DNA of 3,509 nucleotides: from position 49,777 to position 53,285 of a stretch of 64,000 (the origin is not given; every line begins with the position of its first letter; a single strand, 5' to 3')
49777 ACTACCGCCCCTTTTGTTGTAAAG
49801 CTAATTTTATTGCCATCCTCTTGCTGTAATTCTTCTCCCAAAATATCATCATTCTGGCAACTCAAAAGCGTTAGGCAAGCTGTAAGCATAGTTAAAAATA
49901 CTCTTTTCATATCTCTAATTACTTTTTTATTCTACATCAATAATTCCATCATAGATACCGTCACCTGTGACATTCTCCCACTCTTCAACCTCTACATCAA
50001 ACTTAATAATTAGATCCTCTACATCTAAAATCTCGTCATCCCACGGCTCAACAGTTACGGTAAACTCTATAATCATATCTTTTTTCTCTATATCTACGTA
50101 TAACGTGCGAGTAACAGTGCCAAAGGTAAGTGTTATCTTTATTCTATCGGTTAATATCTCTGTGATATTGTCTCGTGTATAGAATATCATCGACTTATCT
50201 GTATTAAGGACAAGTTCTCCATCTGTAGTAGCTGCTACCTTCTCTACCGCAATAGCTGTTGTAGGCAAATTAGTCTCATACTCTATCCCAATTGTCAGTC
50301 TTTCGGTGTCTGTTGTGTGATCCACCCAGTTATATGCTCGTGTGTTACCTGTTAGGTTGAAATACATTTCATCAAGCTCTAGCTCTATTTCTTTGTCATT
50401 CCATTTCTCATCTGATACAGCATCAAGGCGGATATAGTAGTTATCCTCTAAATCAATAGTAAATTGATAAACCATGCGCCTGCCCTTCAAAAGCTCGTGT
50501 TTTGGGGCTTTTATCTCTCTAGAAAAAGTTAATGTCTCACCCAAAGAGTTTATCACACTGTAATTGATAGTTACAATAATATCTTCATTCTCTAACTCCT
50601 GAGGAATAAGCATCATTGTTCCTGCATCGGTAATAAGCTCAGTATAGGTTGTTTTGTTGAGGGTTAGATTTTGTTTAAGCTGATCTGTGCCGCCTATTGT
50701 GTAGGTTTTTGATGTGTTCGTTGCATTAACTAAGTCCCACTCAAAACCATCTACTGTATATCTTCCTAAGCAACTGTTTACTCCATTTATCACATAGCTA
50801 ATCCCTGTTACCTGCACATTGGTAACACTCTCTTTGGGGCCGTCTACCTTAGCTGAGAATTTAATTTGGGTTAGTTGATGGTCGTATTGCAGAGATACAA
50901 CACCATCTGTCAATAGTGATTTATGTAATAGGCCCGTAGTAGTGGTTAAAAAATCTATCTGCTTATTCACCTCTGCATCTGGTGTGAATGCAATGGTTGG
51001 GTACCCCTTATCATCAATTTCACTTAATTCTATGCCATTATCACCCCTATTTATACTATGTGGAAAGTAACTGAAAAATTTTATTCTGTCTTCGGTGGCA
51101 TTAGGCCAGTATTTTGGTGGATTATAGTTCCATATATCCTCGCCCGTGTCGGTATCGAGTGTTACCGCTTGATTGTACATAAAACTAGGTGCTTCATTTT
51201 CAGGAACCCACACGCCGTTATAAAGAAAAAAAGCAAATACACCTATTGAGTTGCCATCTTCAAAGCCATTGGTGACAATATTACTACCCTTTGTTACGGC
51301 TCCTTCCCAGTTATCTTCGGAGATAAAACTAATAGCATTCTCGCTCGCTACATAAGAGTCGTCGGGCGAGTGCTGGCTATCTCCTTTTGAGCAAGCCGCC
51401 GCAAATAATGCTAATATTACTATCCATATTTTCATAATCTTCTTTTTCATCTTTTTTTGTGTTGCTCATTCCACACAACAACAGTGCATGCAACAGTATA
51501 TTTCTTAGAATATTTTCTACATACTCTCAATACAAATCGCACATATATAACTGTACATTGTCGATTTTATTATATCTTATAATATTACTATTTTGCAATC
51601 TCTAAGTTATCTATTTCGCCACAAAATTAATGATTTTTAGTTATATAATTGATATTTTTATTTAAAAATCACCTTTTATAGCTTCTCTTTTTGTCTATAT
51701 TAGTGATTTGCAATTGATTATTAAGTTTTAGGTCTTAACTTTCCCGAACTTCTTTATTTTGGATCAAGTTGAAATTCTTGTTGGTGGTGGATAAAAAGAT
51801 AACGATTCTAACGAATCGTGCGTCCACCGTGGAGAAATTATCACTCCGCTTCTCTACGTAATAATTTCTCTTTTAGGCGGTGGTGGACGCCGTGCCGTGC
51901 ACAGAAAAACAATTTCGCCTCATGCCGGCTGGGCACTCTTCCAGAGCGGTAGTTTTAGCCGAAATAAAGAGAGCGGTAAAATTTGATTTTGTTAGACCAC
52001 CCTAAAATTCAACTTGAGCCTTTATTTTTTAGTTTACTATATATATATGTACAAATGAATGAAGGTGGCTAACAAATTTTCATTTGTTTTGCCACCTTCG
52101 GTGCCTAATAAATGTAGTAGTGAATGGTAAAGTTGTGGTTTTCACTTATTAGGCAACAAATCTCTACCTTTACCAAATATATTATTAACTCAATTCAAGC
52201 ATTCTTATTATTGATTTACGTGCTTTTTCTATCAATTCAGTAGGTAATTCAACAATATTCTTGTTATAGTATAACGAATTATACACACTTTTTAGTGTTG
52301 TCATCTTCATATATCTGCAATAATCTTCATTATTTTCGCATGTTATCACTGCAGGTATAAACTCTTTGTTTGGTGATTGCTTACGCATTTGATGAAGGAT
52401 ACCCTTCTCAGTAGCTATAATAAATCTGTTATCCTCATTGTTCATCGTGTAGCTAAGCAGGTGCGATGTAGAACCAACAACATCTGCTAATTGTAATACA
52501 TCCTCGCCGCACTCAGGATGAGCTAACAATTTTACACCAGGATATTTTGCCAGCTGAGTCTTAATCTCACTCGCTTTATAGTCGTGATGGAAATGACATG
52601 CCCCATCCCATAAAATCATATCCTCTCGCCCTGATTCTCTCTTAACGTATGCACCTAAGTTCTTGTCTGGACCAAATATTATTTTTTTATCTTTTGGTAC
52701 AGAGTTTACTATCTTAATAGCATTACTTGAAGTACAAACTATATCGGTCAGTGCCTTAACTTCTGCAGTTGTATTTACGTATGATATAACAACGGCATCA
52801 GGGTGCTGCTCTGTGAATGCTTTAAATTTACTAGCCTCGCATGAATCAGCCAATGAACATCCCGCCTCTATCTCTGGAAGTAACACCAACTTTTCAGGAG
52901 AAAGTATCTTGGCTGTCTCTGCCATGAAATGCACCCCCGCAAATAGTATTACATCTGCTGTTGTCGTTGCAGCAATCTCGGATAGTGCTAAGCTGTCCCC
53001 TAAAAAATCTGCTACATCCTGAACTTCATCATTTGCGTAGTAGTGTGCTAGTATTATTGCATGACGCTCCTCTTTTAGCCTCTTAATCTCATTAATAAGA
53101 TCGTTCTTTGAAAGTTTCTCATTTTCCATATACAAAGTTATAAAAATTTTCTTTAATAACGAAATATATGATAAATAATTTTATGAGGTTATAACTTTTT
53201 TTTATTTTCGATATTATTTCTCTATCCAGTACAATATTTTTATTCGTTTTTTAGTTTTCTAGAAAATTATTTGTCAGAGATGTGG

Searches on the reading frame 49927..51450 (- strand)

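Call 76: search_protein_families(library=pfam, proteins=[window:49927-51450:-], max_evalue=0.00001)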
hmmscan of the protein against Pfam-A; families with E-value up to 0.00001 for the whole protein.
window:49927-51450:- (507 aa): 1 family
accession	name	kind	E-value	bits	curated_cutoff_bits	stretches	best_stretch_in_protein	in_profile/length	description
PF13149.12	Mfa_like_1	-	7.2e-20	72.5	27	1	59-333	4-232/246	Fimbrillin-like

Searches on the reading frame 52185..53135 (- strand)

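Call 85: search_protein_families(library=pfam, proteins=[window:52185-53135:-], max_evalue=0.00001)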
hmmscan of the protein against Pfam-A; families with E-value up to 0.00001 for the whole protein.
window:52185-53135:- (316 aa): 1 family
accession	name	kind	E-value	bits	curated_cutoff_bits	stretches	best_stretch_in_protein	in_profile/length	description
PF02445.21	NadA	-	1.3e-120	402.4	27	1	16-314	2-295/295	Quinolinate synthetase A protein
